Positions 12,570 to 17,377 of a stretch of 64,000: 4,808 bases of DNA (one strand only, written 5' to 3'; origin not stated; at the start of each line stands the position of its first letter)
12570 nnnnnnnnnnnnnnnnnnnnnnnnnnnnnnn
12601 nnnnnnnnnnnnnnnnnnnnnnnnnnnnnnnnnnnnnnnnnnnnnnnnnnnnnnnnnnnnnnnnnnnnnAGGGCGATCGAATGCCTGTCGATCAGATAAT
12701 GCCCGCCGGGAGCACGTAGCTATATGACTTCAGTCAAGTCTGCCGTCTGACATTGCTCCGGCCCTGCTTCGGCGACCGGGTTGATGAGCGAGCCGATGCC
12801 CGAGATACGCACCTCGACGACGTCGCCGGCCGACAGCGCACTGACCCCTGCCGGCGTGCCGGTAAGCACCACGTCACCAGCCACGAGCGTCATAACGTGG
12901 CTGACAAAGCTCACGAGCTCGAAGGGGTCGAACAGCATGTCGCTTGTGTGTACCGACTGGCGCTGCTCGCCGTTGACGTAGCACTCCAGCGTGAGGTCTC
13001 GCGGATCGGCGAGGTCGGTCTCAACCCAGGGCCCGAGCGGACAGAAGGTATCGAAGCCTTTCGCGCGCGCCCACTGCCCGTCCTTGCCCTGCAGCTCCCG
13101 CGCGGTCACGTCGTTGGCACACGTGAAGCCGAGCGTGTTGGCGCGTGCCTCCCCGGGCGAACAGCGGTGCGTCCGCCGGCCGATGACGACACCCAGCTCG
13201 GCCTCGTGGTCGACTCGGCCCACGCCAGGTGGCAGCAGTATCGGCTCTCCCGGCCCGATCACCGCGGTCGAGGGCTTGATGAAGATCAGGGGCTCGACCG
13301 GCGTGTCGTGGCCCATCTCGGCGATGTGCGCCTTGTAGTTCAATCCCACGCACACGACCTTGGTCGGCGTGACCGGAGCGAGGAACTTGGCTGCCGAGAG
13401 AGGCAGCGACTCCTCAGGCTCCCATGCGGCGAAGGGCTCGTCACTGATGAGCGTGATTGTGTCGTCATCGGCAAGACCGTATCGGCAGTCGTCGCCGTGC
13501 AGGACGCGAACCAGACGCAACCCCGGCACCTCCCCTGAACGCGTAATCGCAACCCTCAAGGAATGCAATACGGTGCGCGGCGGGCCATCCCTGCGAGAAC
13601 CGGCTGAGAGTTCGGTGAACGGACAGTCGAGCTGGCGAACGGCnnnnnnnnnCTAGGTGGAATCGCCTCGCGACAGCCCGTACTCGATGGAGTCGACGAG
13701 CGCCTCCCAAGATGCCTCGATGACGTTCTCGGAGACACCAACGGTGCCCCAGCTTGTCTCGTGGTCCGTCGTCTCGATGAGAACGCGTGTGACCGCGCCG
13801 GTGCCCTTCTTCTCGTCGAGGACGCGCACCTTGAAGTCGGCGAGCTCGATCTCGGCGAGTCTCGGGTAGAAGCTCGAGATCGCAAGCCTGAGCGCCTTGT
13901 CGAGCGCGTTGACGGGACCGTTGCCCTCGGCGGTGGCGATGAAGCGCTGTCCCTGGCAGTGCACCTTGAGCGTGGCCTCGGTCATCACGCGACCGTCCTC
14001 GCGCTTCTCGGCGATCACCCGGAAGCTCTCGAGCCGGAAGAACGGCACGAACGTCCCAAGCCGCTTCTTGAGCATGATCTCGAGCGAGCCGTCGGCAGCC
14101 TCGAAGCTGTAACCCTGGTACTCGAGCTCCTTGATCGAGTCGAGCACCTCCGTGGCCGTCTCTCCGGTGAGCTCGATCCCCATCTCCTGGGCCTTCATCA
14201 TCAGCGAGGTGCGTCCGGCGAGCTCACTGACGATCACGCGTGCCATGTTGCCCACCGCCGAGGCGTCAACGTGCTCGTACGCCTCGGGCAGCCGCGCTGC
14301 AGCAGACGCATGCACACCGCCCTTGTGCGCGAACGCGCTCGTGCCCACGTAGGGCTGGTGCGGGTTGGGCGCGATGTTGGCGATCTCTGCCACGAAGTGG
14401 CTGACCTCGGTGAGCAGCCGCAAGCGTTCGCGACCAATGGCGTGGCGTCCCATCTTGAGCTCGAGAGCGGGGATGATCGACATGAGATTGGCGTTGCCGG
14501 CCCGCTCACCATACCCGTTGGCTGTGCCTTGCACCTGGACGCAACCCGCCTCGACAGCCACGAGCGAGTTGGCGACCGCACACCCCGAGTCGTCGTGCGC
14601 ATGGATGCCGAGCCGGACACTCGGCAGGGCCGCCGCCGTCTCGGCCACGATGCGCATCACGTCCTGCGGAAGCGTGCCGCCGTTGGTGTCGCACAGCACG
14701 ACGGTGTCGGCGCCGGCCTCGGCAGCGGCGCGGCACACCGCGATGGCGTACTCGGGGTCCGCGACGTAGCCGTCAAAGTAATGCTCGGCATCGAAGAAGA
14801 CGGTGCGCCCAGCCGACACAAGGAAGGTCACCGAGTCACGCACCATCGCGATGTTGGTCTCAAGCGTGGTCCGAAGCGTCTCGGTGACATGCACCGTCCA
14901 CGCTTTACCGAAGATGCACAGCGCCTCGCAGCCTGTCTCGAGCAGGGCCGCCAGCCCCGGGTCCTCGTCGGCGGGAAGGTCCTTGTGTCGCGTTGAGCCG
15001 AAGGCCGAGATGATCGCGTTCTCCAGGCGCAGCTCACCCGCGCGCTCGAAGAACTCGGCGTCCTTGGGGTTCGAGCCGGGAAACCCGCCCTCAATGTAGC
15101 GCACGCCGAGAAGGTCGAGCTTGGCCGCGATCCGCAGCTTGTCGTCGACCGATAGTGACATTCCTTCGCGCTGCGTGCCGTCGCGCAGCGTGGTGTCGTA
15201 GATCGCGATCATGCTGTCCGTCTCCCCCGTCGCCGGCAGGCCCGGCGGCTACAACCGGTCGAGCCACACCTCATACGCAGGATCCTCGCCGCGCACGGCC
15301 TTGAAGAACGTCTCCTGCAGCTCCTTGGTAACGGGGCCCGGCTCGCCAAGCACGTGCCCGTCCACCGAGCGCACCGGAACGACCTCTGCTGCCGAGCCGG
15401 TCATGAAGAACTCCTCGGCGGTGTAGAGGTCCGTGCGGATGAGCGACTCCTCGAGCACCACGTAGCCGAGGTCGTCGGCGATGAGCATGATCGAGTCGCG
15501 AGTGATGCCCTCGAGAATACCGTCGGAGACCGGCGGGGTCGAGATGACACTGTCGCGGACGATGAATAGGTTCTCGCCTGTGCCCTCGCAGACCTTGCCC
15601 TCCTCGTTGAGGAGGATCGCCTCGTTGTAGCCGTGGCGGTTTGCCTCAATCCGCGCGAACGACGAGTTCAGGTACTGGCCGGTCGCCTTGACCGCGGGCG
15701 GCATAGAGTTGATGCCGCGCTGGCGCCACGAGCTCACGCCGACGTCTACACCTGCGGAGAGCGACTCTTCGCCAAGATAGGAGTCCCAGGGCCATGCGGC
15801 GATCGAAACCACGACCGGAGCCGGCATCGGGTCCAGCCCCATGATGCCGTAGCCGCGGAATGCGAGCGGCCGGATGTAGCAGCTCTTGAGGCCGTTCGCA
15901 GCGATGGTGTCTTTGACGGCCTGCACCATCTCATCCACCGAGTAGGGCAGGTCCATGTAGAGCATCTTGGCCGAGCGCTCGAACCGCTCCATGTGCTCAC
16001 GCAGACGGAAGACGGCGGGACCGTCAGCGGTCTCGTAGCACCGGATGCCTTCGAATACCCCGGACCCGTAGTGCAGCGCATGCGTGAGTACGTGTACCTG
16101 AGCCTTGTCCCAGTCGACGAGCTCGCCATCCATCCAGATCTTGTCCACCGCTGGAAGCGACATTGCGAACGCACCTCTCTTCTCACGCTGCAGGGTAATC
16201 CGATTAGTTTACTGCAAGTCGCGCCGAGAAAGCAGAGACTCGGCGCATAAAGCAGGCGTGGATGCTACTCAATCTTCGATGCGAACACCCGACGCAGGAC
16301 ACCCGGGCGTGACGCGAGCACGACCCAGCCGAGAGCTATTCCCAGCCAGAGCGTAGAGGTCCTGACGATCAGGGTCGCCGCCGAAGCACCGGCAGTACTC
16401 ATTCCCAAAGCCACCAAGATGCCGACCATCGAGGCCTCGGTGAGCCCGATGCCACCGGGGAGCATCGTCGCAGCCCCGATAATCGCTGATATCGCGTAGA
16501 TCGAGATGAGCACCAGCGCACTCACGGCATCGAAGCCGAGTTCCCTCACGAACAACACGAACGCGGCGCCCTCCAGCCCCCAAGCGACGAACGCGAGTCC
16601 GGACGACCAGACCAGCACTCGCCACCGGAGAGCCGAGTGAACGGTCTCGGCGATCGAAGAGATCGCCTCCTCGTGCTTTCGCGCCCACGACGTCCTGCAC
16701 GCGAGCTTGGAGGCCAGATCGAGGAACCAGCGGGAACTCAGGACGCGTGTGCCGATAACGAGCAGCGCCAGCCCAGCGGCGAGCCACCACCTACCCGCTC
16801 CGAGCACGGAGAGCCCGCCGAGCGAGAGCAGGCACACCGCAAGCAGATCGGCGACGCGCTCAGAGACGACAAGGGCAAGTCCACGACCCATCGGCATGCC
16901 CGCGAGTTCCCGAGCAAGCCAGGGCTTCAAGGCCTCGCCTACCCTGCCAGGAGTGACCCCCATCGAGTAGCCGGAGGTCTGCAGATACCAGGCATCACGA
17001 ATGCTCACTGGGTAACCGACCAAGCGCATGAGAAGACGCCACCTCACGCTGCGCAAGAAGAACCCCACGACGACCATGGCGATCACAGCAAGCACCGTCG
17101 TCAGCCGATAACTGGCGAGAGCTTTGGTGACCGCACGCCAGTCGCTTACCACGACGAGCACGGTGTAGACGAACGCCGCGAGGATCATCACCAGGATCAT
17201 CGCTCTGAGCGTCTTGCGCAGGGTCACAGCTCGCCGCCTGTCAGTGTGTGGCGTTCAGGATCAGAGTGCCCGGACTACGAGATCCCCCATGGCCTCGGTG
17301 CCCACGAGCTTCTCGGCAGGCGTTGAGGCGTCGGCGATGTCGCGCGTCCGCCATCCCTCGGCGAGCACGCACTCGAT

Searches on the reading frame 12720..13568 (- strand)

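Call 27: search_protein_families(library=pfam, proteins=[window:12720-13568:-], max_evalue=0.0001)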
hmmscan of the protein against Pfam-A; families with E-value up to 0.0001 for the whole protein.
window:12720-13568:- (282 aa): 2 families
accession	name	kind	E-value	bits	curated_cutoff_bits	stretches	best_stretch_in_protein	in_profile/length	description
PF01557.24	FAA_hydrolase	-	7.9e-70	235.3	23.9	1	70-265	1-213/214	Fumarylacetoacetate (FAA) hydrolase C-terminal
PF10370.14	Rv2993c-like_N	-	5.5e-10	40.4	21.3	1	18-65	2-50/50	Rv2993c-like, N-terminal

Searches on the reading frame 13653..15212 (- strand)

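Call 27: search_protein_families(library=pfam, proteins=[window:13653-15212:-], max_evalue=0.0001)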
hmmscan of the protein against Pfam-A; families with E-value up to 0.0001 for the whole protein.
window:13653-15212:- (519 aa): 3 families
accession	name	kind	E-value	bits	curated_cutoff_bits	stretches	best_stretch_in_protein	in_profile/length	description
PF00682.25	HMGL-like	-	1.7e-50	172.3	29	1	2-263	2-252/260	HMGL-like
PF08502.15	LeuA_dimer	-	5e-27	94.8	24.9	1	372-511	2-129/131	LeuA allosteric (dimerisation) domain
PF22617.1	HCS_D2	-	2.6e-14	53.8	27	1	289-364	2-78/82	Homocitrate synthase post-HMGL domain-like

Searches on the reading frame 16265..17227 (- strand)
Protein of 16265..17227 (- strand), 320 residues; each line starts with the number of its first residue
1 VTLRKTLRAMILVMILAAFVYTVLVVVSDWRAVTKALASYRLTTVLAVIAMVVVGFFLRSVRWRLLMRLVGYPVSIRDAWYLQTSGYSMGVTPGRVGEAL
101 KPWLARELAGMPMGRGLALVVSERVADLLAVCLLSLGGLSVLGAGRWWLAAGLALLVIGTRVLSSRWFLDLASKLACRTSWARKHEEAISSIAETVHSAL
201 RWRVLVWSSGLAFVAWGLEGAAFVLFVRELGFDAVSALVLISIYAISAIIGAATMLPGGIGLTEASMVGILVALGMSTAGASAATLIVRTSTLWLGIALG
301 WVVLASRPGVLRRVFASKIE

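Call 27: search_protein_families(library=pfam, proteins=[window:16265-17227:-], max_evalue=0.0001)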
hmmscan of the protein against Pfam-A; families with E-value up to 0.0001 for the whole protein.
window:16265-17227:- (320 aa): 1 family
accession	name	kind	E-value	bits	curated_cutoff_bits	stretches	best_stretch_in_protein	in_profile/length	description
PF03706.18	LPG_synthase_TM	-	1.2e-43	150.2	33.4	1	15-300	2-302/302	Lysylphosphatidylglycerol synthase TM region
